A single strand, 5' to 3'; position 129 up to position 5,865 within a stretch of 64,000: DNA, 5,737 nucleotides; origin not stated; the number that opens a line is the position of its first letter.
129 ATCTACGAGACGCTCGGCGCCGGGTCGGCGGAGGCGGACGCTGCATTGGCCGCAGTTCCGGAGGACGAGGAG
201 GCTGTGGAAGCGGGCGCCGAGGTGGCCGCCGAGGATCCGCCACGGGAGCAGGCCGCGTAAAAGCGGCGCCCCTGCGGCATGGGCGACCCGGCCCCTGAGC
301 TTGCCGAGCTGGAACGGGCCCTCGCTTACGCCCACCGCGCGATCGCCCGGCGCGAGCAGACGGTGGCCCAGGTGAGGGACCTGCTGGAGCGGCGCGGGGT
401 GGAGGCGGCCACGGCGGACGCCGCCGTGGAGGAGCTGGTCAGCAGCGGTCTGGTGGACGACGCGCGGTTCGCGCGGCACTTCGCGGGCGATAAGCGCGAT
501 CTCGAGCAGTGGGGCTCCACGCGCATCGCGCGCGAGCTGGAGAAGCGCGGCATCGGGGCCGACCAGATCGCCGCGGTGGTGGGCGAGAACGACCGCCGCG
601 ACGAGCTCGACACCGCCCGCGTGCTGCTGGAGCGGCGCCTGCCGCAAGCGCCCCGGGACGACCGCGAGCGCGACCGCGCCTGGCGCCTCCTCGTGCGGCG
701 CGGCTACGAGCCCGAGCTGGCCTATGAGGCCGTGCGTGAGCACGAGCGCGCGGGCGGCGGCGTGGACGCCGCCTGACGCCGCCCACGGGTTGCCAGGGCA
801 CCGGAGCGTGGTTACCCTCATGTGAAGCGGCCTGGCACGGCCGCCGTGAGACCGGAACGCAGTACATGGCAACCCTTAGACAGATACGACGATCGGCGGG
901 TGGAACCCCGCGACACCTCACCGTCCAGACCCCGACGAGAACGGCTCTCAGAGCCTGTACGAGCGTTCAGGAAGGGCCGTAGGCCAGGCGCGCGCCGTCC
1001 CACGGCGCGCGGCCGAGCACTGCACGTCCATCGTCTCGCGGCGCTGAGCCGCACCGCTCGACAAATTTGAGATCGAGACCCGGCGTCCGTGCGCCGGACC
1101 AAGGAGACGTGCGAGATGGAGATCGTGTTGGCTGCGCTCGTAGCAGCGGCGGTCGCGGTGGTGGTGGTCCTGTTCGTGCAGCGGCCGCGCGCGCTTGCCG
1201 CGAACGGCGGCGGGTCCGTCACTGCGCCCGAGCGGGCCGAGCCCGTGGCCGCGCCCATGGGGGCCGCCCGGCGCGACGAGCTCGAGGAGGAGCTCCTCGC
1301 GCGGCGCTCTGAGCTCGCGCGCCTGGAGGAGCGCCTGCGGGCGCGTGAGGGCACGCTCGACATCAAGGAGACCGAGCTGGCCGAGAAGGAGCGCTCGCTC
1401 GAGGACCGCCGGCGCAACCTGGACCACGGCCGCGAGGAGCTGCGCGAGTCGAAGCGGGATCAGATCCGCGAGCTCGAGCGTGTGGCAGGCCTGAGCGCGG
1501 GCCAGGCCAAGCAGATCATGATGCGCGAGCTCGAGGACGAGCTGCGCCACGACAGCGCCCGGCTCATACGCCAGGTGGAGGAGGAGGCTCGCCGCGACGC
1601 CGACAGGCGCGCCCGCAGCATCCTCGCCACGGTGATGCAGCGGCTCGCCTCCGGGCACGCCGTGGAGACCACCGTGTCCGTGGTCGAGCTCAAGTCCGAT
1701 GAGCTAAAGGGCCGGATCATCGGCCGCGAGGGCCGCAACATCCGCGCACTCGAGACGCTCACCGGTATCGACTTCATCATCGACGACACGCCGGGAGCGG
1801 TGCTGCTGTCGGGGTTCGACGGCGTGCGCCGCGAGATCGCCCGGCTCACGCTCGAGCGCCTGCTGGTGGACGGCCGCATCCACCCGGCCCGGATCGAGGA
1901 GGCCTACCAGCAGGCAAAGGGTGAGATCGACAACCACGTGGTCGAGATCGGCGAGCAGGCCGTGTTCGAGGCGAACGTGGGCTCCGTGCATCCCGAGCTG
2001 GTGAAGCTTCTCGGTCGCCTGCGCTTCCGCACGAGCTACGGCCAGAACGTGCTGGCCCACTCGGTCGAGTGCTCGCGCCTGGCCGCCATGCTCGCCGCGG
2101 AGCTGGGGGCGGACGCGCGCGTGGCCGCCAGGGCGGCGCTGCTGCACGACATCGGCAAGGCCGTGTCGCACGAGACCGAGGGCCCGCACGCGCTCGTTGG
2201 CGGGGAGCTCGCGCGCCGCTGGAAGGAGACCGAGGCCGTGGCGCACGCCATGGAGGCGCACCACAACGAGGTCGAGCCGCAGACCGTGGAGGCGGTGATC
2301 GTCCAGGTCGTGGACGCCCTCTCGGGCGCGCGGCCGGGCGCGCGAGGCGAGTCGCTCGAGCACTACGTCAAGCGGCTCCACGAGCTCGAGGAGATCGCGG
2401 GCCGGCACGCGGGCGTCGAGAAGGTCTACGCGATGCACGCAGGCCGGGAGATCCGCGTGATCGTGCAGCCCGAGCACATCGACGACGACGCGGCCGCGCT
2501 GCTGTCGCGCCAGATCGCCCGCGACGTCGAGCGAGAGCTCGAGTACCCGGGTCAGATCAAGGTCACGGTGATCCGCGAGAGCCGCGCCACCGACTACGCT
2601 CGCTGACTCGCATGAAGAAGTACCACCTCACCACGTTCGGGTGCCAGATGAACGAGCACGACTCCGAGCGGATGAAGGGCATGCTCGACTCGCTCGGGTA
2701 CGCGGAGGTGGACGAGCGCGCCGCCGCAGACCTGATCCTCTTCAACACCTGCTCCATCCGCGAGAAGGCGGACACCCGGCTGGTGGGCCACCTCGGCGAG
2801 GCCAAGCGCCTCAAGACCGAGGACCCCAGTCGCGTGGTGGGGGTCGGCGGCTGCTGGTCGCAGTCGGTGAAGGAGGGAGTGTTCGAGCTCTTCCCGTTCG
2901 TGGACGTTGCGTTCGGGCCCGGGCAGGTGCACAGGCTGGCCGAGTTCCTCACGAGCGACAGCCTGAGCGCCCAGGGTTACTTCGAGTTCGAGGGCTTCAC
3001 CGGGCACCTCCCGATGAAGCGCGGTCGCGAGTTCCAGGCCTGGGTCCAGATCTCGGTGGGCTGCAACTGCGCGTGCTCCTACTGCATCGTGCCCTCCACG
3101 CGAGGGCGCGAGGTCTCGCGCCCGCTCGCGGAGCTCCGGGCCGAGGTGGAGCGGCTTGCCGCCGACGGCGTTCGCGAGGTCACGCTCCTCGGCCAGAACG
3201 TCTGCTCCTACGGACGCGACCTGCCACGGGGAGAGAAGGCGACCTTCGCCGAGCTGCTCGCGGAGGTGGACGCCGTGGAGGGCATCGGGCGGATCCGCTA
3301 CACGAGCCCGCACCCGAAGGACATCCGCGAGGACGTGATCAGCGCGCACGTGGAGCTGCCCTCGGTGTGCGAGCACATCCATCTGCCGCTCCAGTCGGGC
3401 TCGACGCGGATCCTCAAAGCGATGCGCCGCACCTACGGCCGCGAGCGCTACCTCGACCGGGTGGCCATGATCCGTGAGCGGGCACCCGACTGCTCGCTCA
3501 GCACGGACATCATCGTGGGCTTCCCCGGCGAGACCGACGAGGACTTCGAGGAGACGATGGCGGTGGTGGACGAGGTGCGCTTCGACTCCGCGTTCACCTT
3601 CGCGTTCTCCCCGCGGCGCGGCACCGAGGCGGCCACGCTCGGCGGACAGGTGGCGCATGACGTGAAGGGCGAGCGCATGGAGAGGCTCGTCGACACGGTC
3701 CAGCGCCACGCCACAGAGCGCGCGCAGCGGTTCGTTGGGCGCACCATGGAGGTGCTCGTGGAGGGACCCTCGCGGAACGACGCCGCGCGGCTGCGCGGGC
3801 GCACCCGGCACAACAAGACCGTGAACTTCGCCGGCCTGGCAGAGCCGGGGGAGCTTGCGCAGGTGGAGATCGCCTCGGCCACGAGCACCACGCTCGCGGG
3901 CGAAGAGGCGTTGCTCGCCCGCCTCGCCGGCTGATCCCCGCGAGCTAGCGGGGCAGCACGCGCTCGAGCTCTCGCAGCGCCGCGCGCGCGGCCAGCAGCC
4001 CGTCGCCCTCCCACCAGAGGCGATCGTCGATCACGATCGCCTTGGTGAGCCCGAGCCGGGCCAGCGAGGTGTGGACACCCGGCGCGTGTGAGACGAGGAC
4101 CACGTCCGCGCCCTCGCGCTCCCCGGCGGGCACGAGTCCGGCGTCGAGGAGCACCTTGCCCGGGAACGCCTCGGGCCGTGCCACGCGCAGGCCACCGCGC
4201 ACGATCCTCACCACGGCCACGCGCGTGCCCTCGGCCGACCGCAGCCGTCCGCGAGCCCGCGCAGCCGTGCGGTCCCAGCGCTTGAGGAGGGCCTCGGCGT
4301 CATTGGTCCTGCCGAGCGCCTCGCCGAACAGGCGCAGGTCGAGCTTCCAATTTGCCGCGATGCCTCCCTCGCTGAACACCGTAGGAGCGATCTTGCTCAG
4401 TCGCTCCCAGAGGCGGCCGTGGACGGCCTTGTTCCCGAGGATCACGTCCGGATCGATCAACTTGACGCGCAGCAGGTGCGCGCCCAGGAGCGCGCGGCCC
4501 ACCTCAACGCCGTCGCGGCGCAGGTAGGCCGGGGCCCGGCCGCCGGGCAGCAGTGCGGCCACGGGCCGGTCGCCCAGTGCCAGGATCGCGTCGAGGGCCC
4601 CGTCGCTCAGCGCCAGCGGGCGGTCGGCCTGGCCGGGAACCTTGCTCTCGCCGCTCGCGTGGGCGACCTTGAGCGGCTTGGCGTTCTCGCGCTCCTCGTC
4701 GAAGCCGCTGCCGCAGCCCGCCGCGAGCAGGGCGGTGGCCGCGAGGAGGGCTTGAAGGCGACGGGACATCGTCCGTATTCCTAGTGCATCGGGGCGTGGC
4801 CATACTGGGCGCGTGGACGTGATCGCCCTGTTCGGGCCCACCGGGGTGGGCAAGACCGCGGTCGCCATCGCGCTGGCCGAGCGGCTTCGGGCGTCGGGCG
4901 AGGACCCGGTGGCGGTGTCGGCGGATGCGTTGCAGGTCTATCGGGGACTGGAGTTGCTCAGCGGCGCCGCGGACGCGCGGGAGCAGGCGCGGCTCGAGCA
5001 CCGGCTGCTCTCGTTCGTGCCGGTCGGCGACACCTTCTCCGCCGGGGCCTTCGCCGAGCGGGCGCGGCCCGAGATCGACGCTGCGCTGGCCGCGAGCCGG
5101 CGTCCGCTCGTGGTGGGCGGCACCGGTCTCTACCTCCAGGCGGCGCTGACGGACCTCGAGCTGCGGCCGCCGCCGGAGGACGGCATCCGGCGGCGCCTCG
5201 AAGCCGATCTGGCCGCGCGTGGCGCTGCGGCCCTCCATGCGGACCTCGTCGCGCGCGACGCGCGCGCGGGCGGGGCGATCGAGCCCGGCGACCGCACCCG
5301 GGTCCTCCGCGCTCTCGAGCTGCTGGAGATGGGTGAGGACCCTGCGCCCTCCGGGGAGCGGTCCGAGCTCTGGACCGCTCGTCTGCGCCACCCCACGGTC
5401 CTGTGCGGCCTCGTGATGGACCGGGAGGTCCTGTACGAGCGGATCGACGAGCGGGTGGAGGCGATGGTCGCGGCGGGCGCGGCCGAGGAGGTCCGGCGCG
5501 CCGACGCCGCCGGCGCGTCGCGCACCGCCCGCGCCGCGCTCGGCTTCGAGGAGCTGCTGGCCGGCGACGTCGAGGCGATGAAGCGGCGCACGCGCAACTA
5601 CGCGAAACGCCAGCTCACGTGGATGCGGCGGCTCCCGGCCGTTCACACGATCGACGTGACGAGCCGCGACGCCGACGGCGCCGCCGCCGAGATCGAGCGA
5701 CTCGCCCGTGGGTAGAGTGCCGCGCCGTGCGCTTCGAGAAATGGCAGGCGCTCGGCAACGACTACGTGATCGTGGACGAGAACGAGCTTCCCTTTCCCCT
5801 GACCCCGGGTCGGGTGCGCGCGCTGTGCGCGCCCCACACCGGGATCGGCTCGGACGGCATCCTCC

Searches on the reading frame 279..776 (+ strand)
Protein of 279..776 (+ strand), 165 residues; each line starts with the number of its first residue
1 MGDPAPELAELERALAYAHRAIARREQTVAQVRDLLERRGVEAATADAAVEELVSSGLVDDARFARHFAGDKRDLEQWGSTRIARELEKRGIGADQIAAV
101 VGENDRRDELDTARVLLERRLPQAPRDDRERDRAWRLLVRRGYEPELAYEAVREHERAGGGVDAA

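Call 38: search_protein_families(library=pfam, proteins=[window:279-776:+], max_evalue=0.00001)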
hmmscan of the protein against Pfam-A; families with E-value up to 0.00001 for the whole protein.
window:279-776:+ (165 aa): 3 families
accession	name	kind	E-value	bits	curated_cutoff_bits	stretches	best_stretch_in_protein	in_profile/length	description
PF02631.22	RecX_HTH2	-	3.8e-10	40.3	26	1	60-100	1-41/42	RecX, second three-helix domain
PF21982.2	RecX_HTH1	-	3.7e-08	33.6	26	1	14-53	1-40/40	RecX, first three-helix domain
PF21981.2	RecX_HTH3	-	7e-07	29.7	26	1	108-152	2-48/48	RecX, third three-helix domain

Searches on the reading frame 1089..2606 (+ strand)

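Call 38: search_protein_families(library=pfam, proteins=[window:1089-2606:+], max_evalue=0.00001)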
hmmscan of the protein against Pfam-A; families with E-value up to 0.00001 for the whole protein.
window:1089-2606:+ (505 aa): 3 families
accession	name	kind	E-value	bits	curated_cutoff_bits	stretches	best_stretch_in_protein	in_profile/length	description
PF12072.13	RNase_Y_N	-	3.6e-30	105.4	32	1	61-189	65-200/201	RNase Y N-terminal region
PF01966.28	HD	-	2.5e-18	66.9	22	1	321-412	1-114/116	HD domain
PF08668.18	HDOD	-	7e-06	26.1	22.9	0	320-359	94-134/196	HDOD domain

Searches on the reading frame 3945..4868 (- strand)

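Call 38: search_protein_families(library=pfam, proteins=[window:3945-4868:-], max_evalue=0.00001)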
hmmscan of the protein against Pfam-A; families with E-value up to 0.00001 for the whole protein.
window:3945-4868:- (307 aa): 1 family
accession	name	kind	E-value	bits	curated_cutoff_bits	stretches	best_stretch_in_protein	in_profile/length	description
PF01497.23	Peripla_BP_2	-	6.1e-09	36.1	27.5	1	138-247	57-169/235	Periplasmic binding protein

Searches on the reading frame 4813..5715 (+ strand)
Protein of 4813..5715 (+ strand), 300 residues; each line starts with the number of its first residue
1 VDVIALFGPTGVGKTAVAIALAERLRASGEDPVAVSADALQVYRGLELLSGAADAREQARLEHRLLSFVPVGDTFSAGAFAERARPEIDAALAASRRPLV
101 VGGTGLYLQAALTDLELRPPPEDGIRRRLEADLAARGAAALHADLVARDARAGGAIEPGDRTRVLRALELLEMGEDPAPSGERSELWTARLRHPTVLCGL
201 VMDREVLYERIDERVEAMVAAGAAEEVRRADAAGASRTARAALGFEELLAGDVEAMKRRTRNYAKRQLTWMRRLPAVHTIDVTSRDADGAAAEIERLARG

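Call 3: search_protein_families(library=pfam, proteins=[window:4813-5715:+])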
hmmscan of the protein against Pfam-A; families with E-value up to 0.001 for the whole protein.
window:4813-5715:+ (300 aa): 3 families
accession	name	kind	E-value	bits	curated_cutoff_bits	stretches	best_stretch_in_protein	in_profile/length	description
PF01715.23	IPPT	-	7.4e-55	186.7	23.6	1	41-273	1-242/243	IPP transferase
PF01745.22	IPT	-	1.3e-05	25.2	20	1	1-59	1-54/233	Isopentenyl transferase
PF01695.23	IstB_IS21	-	0.00046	20.2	24.1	0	4-30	95-121/238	IstB-like ATP binding protein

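Call 4: search_protein_families(library=ncbifam, proteins=[window:4813-5715:+])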
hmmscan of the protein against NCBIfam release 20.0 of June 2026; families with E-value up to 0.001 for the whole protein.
window:4813-5715:+ (300 aa): 3 families
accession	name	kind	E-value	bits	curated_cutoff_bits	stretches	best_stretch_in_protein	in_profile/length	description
TIGR00174.1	miaA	equivalog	4.8e-49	167.1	148.65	1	3-283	1-286/288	tRNA (adenosine(37)-N6)-dimethylallyltransferase MiaA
NF006616.1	PRK09183.1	subfamily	6.9e-05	22.2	300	0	4-30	103-129/253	IS21-like element helper ATPase IstB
TIGR03499.1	FlhF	equivalog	0.0004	20.5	174.15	1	3-35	200-233/286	flagellar biosynthesis GTPase FlhF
